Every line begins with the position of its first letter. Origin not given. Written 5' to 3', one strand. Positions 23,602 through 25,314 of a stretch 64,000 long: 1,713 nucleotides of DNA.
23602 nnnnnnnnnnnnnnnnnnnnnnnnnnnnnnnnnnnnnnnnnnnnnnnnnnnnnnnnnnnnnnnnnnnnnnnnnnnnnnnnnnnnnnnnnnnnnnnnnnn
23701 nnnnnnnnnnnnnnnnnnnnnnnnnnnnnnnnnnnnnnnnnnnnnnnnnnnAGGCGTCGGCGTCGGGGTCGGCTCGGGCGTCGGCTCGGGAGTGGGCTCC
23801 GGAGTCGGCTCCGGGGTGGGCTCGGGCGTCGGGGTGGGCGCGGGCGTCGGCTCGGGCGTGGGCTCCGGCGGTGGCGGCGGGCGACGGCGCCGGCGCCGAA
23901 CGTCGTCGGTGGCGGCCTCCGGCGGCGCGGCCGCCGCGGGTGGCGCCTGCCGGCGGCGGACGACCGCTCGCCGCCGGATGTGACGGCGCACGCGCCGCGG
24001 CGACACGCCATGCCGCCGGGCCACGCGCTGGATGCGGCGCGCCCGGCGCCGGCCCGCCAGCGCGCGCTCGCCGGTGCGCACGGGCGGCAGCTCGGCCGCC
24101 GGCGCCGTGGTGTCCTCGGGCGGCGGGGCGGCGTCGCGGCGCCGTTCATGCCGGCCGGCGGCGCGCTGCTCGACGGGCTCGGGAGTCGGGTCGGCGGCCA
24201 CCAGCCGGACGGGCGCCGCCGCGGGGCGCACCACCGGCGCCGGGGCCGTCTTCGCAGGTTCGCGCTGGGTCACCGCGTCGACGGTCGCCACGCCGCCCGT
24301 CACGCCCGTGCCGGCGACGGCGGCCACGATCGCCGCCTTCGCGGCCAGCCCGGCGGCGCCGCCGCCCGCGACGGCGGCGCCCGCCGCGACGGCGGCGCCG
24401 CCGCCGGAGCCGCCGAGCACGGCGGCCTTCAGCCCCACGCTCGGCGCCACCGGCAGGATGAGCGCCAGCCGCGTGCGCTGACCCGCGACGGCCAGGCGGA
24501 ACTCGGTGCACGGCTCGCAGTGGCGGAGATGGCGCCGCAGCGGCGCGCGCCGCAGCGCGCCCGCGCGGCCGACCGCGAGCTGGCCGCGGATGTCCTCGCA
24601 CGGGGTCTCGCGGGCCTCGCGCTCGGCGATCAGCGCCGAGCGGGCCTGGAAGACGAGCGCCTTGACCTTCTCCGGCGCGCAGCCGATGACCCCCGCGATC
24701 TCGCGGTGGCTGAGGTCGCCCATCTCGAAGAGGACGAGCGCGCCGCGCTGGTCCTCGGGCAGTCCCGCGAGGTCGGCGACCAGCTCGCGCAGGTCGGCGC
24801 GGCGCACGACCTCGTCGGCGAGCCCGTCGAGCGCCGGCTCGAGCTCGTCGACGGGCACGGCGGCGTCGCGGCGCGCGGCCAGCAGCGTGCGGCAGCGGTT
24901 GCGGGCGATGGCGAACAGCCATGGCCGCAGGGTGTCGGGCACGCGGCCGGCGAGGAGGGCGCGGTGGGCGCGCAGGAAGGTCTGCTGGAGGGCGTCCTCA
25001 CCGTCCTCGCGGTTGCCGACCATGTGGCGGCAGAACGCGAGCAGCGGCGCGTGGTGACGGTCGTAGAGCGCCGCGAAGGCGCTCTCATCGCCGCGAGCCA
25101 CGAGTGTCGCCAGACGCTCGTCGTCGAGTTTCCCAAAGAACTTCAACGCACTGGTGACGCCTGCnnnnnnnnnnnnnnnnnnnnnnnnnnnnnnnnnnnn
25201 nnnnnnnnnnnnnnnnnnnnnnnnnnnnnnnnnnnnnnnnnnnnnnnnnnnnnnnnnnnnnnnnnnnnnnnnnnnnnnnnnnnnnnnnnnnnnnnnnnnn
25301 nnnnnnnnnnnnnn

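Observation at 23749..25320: ECF sigma factor covalently fused to a zinc-finger anti-sigma domain, TM region and (PEPT)n tail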

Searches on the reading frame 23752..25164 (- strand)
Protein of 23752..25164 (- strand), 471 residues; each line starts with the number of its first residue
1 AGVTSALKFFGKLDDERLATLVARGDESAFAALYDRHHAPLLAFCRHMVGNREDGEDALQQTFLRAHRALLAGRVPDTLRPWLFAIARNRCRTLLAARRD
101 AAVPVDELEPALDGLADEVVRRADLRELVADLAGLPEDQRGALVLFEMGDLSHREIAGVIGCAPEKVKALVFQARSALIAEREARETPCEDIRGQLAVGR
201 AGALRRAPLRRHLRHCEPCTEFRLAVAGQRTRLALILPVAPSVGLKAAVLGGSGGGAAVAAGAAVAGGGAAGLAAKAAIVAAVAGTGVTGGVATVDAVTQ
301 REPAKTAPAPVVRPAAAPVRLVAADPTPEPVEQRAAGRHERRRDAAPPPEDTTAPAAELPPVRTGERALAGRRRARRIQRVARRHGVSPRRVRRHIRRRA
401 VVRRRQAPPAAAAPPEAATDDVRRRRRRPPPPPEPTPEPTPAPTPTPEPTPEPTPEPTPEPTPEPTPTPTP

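Call 3: search_protein_families(library=pfam, proteins=[window:23752-25164:-], max_evalue=0.1)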
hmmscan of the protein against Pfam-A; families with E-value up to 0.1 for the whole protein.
window:23752-25164:- (471 aa): 5 families
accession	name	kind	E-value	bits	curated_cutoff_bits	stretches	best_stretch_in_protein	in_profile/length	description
PF08281.18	Sigma70_r4_2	-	3.3e-12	46.3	25.7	1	132-178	8-54/54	Sigma-70, region 4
PF04542.20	Sigma70_r2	-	1.7e-10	41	24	1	33-99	1-69/71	Sigma-70 region 2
PF04545.22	Sigma70_r4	-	3.6e-05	23.6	24.1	1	132-178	2-48/50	Sigma-70, region 4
PF22233.2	PhyR_sigma-like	-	0.0037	17.5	27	1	135-175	4-44/50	Response regulator PhyR, sigma-like domain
PF07638.17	Sigma70_ECF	-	0.012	16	21.1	1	19-175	8-176/185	ECF sigma factor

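Call 6: search_protein_families(library=ncbifam, proteins=[window:23752-25164:-], max_evalue=1)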
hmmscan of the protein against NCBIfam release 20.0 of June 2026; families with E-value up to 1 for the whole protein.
window:23752-25164:- (471 aa): 81 families (the best 25 are shown)
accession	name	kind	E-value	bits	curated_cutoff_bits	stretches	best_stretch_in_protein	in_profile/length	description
NF007225.0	PRK09643.1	equivalog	1.6e-25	90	190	1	11-181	10-181/204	RNA polymerase sigma factor SigM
NF009166.1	PRK12513.1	equivalog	5.5e-23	81.7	206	1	13-171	7-175/193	RNA polymerase sigma factor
NF006089.0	PRK08241.1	subfamily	4.1e-22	78.7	240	2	21-113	15-107/343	RNA polymerase subunit sigma-70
NF004113.0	PRK05602.1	equivalog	9.2e-21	74.4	208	1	14-184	31-203/211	RNA polymerase sigma factor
TIGR02983.1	SigE-fam_strep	subfamily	1.6e-18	67.1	141.55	1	26-183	4-159/162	SigE family RNA polymerase sigma factor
TIGR02937.1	sigma70-ECF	superfamily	4.5e-18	65.4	42.9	1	29-178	2-161/165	sigma-70 family RNA polymerase sigma factor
NF008888.0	PRK11922.1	equivalog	5.9e-18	65.3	204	1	13-178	15-192/231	RNA polymerase sigma factor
TIGR02960.1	SigX5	hypoth_equivalog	7e-17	61.6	264.75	2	26-122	3-99/322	RNA polymerase sigma-70 factor, TIGR02960 family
TIGR02939.1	RpoE_Sigma70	equivalog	7.4e-17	62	236.15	1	15-178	7-182/190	RNA polymerase sigma factor RpoE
NF009176.0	PRK12524.1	equivalog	2.1e-16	60.3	264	1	11-184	9-186/196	RNA polymerase sigma factor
TIGR02952.1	Sig70_famx2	equivalog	2.2e-15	57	206.45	1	23-178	6-166/170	ECF subfamily RNA polymerase sigma factor, BldN family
NF009190.0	PRK12538.1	equivalog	2.8e-15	56.6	303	1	14-180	49-217/233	RNA polymerase sigma factor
TIGR02989.1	Sig-70_gvs1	subfamily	3.3e-15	56.4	124.55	1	29-179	2-155/158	RNA polymerase sigma-70 factor, Rhodopirellula/Verrucomicrobium family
TIGR02950.1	SigM_subfam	subfamily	9.5e-15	54.8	147.95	1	33-178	5-154/159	RNA polymerase sigma factor, SigM family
NF007223.0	PRK09641.1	equivalog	1.4e-14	54.4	209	1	16-178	6-180/187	RNA polymerase sigma factor SigW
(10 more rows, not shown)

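Call 7: find_homologous_proteins(query=window:23752-25164:-, max_evalue=0.001)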
Query window:23752-25164:- (471 aa): 1539 proteins with E <= 0.001 among 8000 candidates; the best 120 are listed.
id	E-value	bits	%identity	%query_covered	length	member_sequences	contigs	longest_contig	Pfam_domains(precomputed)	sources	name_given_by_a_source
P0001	1.1e-241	821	98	81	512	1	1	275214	PF04542.21,PF08281.19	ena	-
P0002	3.5e-196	670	98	69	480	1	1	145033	PF04542.21,PF08281.19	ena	-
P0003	1.8e-166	573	74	65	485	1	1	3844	PF04542.21,PF08281.19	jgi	jgi:RNA polymerase sigma factor (sigma-70 family)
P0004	7.2e-145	501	90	51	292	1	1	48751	PF04542.21,PF08281.19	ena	-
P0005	1.1e-142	494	82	61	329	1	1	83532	PF04542.21,PF08281.19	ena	-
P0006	6.9e-141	488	89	52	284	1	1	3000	PF04542.21,PF08281.19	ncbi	ncbi:MAG: RNA polymerase sigma factor, partial [Thermoleophilaceae bacterium]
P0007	9.7e-139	481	81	52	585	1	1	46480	PF04542.21,PF08281.19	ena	-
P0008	5.0e-128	446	91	49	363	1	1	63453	PF04542.21,PF08281.19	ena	-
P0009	3.7e-127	443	-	-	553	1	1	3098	PF04542.21,PF08281.19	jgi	jgi:RNA polymerase sigma factor (sigma-70 family)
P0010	7.9e-126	439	-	-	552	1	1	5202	PF04542.21,PF08281.19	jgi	jgi:RNA polymerase sigma factor (sigma-70 family)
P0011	1.6e-124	434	85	49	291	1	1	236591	PF04542.21,PF08281.19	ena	-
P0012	3.2e-123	430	78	51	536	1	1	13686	PF04542.21,PF08281.19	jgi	jgi:RNA polymerase sigma factor (sigma-70 family)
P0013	2.1e-122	427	77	51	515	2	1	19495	PF22233.3,PF04542.21,PF08281.19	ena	-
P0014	4.1e-122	426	83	48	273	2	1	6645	PF04542.21,PF08281.19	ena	-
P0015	4.6e-121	423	-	-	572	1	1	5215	PF04542.21,PF08281.19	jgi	jgi:RNA polymerase sigma factor (sigma-70 family)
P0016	4.8e-121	423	-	-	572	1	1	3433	PF04542.21,PF08281.19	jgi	jgi:RNA polymerase sigma factor (sigma-70 family)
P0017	6.6e-121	422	-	-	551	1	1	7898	PF04542.21,PF08281.19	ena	-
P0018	6.0e-120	419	72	50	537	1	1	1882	PF22233.3,PF04542.21,PF08281.19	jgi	-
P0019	2.6e-119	417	-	-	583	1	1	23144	PF04542.21,PF08281.19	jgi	jgi:RNA polymerase sigma factor (sigma-70 family)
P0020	5.9e-119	416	72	50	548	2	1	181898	PF22233.3,PF04542.21,PF08281.19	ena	-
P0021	1.0e-118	415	82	52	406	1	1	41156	PF04542.21,PF08281.19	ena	-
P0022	3.2e-118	413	74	52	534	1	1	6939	PF04542.21,PF08281.19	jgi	jgi:RNA polymerase sigma factor (sigma-70 family)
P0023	7.3e-118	412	69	50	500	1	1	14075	PF22233.3,PF04542.21,PF08281.19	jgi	jgi:RNA polymerase sigma factor (sigma-70 family)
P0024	3.5e-117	410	75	51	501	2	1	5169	PF04542.21,PF08281.19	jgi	jgi:RNA polymerase sigma factor (sigma-70 family)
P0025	9.3e-117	409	77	51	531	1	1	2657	PF04542.21,PF08281.19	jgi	jgi:RNA polymerase sigma factor (sigma-70 family)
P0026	9.1e-116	405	72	50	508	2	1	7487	PF22233.3,PF04542.21,PF08281.19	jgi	jgi:RNA polymerase sigma factor (sigma-70 family)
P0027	1.9e-115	404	-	-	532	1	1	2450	PF04542.21,PF08281.19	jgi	jgi:RNA polymerase sigma factor (sigma-70 family)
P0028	2.9e-115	404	-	-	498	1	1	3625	PF04542.21,PF08281.19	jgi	jgi:RNA polymerase sigma factor (sigma-70 family)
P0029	1.2e-114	402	76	52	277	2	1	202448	PF04542.21,PF08281.19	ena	-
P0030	1.2e-114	402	78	50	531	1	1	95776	PF04542.21,PF08281.19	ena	-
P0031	1.2e-114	402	77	51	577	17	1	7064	PF04542.21,PF08281.19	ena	-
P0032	2.9e-114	400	77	51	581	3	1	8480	PF07638.18,PF04542.21,PF08281.19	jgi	jgi:RNA polymerase sigma factor (sigma-70 family)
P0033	3.0e-114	400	-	-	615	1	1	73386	PF04542.21,PF08281.19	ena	-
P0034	1.1e-113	399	63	64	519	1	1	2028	PF04542.21,PF08281.19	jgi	jgi:RNA polymerase sigma factor (sigma-70 family)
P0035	1.7e-113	398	70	51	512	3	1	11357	PF22233.3,PF04542.21,PF08281.19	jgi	jgi:RNA polymerase sigma factor (sigma-70 family)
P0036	5.5e-113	396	77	51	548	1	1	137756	PF04542.21,PF08281.19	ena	-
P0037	6.8e-113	396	71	49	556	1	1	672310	PF22233.3,PF04542.21,PF08281.19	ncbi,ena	-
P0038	8.0e-113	396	71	50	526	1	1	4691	PF22233.3,PF04542.21,PF08281.19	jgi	jgi:RNA polymerase sigma factor (sigma-70 family)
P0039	9.3e-113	395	75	49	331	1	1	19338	PF04542.21,PF08281.19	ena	-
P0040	1.0e-112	395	72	50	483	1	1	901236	PF07638.18,PF22233.3,PF04542.21,PF08281.19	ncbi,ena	-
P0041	3.1e-112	394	64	56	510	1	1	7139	PF04545.23,PF04542.21,PF08281.19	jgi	jgi:RNA polymerase sigma factor (sigma-70 family)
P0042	3.3e-112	394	-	-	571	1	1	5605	PF04542.21,PF08281.19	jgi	jgi:RNA polymerase sigma factor (sigma-70 family)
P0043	4.8e-112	393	71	51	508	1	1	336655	PF04542.21,PF08281.19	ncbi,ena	-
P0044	9.2e-112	392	76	51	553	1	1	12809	PF04542.21,PF08281.19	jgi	jgi:RNA polymerase sigma factor (sigma-70 family)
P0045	2.1e-111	391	76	51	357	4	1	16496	PF04542.21,PF08281.19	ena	-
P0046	4.1e-111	390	70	50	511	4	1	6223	PF22233.3,PF04542.21,PF08281.19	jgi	-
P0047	4.6e-111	390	73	51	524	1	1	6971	PF04542.21,PF08281.19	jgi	jgi:RNA polymerase sigma factor (sigma-70 family)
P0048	6.7e-111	389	69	52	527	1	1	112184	PF04545.23,PF04542.21,PF08281.19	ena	-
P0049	9.5e-111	389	65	68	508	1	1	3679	PF04542.21,PF08281.19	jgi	jgi:RNA polymerase sigma factor (sigma-70 family)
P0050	1.4e-110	388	-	-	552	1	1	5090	PF04542.21,PF08281.19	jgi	jgi:RNA polymerase sigma factor (sigma-70 family)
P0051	2.5e-110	388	73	51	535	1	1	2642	PF04542.21,PF08281.19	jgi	jgi:RNA polymerase sigma factor (sigma-70 family)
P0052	4.4e-110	387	72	50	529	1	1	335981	PF04542.21,PF08281.19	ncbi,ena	-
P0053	4.4e-110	387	69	52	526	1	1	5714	PF22233.3,PF04542.21,PF08281.19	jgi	jgi:RNA polymerase sigma factor (sigma-70 family)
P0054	6.3e-110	386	72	51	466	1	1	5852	PF07638.18,PF04545.23,PF04542.21,PF08281.19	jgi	jgi:RNA polymerase sigma factor (sigma-70 family)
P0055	7.2e-110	386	68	52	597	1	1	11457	PF22233.3,PF04542.21,PF08281.19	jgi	jgi:RNA polymerase sigma factor (sigma-70 family)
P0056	9.2e-110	386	70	51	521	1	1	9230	PF04542.21,PF08281.19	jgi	jgi:RNA polymerase sigma factor (sigma-70 family)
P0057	2.2e-109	384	64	63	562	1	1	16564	PF04545.23,PF04542.21,PF08281.19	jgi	jgi:RNA polymerase sigma factor (sigma-70 family)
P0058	3.2e-109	384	71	53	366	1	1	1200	PF04542.21,PF08281.19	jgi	jgi:RNA polymerase sigma factor (sigma-70 family)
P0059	4.4e-109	383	64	62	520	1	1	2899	PF04542.21,PF08281.19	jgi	jgi:RNA polymerase sigma factor (sigma-70 family)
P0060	4.7e-109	383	70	50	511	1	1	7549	PF04542.21,PF08281.19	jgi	jgi:RNA polymerase sigma factor (sigma-70 family)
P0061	6.5e-109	383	72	49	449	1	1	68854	PF22233.3,PF04542.21,PF08281.19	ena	-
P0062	1.1e-108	382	66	63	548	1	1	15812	PF04542.21,PF08281.19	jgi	jgi:RNA polymerase sigma factor (sigma-70 family)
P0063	1.2e-108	382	-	-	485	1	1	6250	PF07638.18,PF04545.23,PF04542.21,PF08281.19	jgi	jgi:RNA polymerase sigma factor (sigma-70 family)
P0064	1.5e-108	382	-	-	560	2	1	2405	PF04545.23,PF04542.21,PF08281.19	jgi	jgi:RNA polymerase sigma factor (sigma-70 family)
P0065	4.3e-108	380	71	49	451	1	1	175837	PF22233.3,PF04542.21,PF08281.19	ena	-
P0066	6.0e-108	380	70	50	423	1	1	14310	PF04542.21,PF08281.19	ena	-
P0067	6.1e-108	380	62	63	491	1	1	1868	PF04545.23,PF04542.21,PF08281.19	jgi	jgi:RNA polymerase sigma factor (sigma-70 family)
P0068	1.2e-107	379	73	50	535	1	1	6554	PF04542.21,PF08281.19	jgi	jgi:RNA polymerase sigma factor (sigma-70 family)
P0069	1.3e-107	379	78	43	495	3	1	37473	PF04542.21,PF08281.19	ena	-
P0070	1.3e-107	378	72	50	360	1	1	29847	PF04542.21,PF08281.19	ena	-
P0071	2.4e-107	378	63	63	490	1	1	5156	PF04545.23,PF04542.21,PF08281.19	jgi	jgi:RNA polymerase sigma factor (sigma-70 family)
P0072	4.0e-107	377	70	53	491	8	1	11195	PF04542.21,PF08281.19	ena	-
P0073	6.7e-107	376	73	51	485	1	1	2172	PF04542.21,PF08281.19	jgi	jgi:RNA polymerase sigma factor (sigma-70 family)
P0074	7.6e-107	376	70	49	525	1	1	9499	PF04542.21,PF08281.19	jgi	jgi:RNA polymerase sigma factor (sigma-70 family)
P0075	1.0e-106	376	78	47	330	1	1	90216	PF04542.21,PF08281.19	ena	-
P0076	1.1e-106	375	69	51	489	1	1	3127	PF22233.3,PF04542.21,PF08281.19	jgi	jgi:RNA polymerase sigma factor (sigma-70 family)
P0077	1.3e-106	375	61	62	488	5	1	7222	PF04545.23,PF04542.21,PF08281.19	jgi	jgi:RNA polymerase sigma factor (sigma-70 family)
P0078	2.1e-106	375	68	62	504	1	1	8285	PF04545.23,PF04542.21,PF08281.19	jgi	jgi:RNA polymerase sigma factor (sigma-70 family)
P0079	2.2e-106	374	73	47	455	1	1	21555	PF04542.21,PF08281.19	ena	-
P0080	3.0e-106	374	66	62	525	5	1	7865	PF04542.21,PF08281.19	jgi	jgi:RNA polymerase sigma factor (sigma-70 family)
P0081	4.3e-106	374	70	52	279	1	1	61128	PF22233.3,PF04542.21,PF08281.19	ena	-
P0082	5.8e-106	373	71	53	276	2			PF04542.21,PF08281.19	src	-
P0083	6.2e-106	373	69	53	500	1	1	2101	PF04542.21,PF08281.19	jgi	jgi:RNA polymerase sigma factor (sigma-70 family)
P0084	8.6e-106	373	71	50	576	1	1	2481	PF04542.21,PF08281.19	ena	-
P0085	9.5e-106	372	68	52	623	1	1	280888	PF04542.21,PF08281.19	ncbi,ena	-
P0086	1.2e-105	372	73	47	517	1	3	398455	PF04542.21,PF08281.19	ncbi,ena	-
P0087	1.3e-105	372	70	50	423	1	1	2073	PF07638.18,PF04545.23,PF04542.21,PF08281.19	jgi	jgi:RNA polymerase sigma factor (sigma-70 family)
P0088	1.8e-105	371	60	62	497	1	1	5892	PF04542.21,PF08281.19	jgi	jgi:RNA polymerase sigma factor (sigma-70 family)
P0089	2.0e-105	371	66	51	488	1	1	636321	PF04545.23,PF04542.21,PF08281.19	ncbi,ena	-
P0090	2.8e-105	371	-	-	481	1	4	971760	PF04542.21,PF08281.19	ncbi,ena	-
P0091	3.1e-105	371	69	51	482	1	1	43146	PF04545.23,PF04542.21,PF08281.19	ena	-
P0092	3.1e-105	371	69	51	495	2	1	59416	PF04545.23,PF04542.21,PF08281.19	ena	-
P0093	3.7e-105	370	63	63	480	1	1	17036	PF04545.23,PF04542.21,PF08281.19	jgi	jgi:RNA polymerase sigma factor (sigma-70 family)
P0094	4.6e-105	370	66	64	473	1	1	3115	PF04545.23,PF04542.21,PF08281.19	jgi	jgi:RNA polymerase sigma factor (sigma-70 family)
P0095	6.0e-105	370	60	66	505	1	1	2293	PF04545.23,PF04542.21,PF08281.19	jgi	jgi:RNA polymerase sigma factor (sigma-70 family)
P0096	1.2e-104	369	77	43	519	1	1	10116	PF04542.21,PF08281.19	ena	-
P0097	1.9e-104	368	68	51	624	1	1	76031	PF04542.21,PF08281.19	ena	-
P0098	2.2e-104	368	70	51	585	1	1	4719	PF22233.3,PF04542.21,PF08281.19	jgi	jgi:RNA polymerase sigma factor (sigma-70 family)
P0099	2.3e-104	368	66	51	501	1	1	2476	PF04545.23,PF04542.21,PF08281.19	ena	-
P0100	2.6e-104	368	69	53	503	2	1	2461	PF04542.21,PF08281.19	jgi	jgi:RNA polymerase sigma factor (sigma-70 family)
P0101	3.5e-104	367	75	49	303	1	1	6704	PF07638.18,PF04542.21,PF08281.19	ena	-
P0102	4.1e-104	367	70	49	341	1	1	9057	PF07638.18,PF04545.23,PF04542.21,PF08281.19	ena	-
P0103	4.3e-104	367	69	50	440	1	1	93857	PF22233.3,PF04542.21,PF08281.19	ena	-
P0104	5.3e-104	367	69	52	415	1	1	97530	PF22233.3,PF04542.21,PF08281.19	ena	-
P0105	7.8e-104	366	68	51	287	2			PF04542.21,PF08281.19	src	-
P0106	8.6e-104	366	70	50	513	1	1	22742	PF04542.21,PF08281.19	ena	-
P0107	1.4e-103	365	74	50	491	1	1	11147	PF04545.23,PF04542.21,PF08281.19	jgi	jgi:RNA polymerase sigma factor (sigma-70 family)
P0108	1.4e-103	365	67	63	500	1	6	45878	PF04545.23,PF04542.21,PF08281.19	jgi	jgi:RNA polymerase sigma factor (sigma-70 family)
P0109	1.5e-103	365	66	62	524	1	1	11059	PF04542.21,PF08281.19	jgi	jgi:RNA polymerase sigma factor (sigma-70 family)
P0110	1.7e-103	365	64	57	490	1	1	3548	PF04545.23,PF04542.21,PF08281.19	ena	-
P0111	1.9e-103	365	66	51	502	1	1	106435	PF04545.23,PF04542.21,PF08281.19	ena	-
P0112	2.1e-103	365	68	53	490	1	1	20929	PF07638.18,PF04542.21,PF08281.19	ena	-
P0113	2.4e-103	364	67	56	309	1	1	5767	PF07638.18,PF04542.21,PF08281.19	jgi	-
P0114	3.3e-103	364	71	51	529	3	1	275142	PF07638.18,PF04545.23,PF04542.21,PF08281.19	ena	-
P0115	3.7e-103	364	67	61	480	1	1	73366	PF04542.21,PF08281.19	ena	-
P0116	5.7e-103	363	68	53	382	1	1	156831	PF04542.21,PF08281.19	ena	-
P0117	7.8e-103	363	67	51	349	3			PF04545.23,PF04542.21,PF08281.19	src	-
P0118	1.0e-102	362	66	53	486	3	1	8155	PF04542.21,PF08281.19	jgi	jgi:RNA polymerase sigma factor (sigma-70 family)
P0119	1.0e-102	362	-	-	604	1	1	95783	PF04542.21,PF08281.19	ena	-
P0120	1.1e-102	362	68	52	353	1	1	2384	PF22233.3,PF04545.23,PF04542.21,PF08281.19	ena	-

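Call 62: search_solved_structures(query=window:23752-25146:-, max_evalue=0.001)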
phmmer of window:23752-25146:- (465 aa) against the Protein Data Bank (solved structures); distinct sequences matched with E-value up to 0.001: 21.
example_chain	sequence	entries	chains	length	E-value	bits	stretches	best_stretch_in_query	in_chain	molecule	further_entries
1or7_A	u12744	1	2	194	2.2e-15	59.6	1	6-172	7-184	RNA polymerase sigma-E factor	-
6jbq_F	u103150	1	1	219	2.7e-15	59.3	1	6-172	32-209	ECF RNA polymerase sigma-E factor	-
6in7_B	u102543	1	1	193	1.1e-14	57.3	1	8-172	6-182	RNA polymerase sigma-H factor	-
8z6g_B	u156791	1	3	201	1.2e-14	57.2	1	8-172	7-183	RNA polymerase sigma factor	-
9m9d_F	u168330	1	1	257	5.9e-11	45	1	17-172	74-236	ECF RNA polymerase sigma factor SigE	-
9m9e_F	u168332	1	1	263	6.2e-11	44.9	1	17-172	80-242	ECF RNA polymerase sigma factor SigE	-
9m98_F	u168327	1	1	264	6.3e-11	44.9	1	17-172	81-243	ECF RNA polymerase sigma factor SigE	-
6dv9_F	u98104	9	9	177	8.5e-09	37.9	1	19-172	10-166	ECF RNA polymerase sigma factor SigL | RNA polymerase sigma factor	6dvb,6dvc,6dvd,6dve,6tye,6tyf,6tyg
4cxf_A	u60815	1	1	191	1.2e-08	37.4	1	9-176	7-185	RNA POLYMERASE SIGMA FACTOR CNRH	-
5wuq_A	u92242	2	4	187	5.4e-08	35.2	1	15-173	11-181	ECF RNA polymerase sigma factor SigW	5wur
5uxx_A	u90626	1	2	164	1.4e-07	33.9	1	35-172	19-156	RNA polymerase sigma factor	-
2q1z_A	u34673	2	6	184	2e-06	30.1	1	18-165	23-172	RpoE, ECF SigE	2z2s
7qh5_A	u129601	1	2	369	2.9e-06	29.5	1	13-112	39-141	RNA polymerase sigma factor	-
2mao_A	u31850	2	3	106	3.4e-06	29.3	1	6-92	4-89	RNA polymerase sigma factor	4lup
2map_A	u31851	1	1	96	3.8e-06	29.1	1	6-92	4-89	RNA polymerase sigma factor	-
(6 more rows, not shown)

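Call 74: find_encoding_contigs(protein=P0001, flank=2500, max_places=2)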
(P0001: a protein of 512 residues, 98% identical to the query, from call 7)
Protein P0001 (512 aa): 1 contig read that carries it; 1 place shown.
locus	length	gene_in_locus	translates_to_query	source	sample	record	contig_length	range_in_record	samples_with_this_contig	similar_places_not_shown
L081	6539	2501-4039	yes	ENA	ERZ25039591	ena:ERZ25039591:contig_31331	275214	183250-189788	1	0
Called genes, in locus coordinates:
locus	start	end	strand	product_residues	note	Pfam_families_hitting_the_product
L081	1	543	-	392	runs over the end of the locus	PF00483:NTP_transferase, PF24894:Hexapep_GlmU, PF25084:LbH_EIF2B (weak), PF25087:GMPPB_C (weak)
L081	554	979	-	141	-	PF07883:Cupin_2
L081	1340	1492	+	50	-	-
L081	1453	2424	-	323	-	PF10503:Esterase_PHB (faint)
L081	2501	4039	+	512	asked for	PF04542:Sigma70_r2, PF08281:Sigma70_r4_2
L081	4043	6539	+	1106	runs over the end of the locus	PF01663:Phosphodiest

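Call 75: find_encoding_contigs(protein=P0002, flank=2500, max_places=2)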
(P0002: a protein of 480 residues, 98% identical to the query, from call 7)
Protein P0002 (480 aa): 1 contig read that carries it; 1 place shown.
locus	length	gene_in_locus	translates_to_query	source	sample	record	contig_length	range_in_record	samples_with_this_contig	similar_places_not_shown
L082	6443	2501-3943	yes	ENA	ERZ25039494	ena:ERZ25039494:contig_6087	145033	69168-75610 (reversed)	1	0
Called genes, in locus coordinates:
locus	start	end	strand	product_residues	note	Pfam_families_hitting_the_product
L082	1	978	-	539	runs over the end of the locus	PF07883:Cupin_2, PF00483:NTP_transferase, PF24894:Hexapep_GlmU, PF25084:LbH_EIF2B (weak), PF25087:GMPPB_C (faint)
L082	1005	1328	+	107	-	-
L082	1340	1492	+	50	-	-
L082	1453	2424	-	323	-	PF10503:Esterase_PHB (faint)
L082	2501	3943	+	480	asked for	PF04542:Sigma70_r2, PF08281:Sigma70_r4_2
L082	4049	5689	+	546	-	PF01663:Phosphodiest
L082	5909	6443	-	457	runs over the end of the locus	-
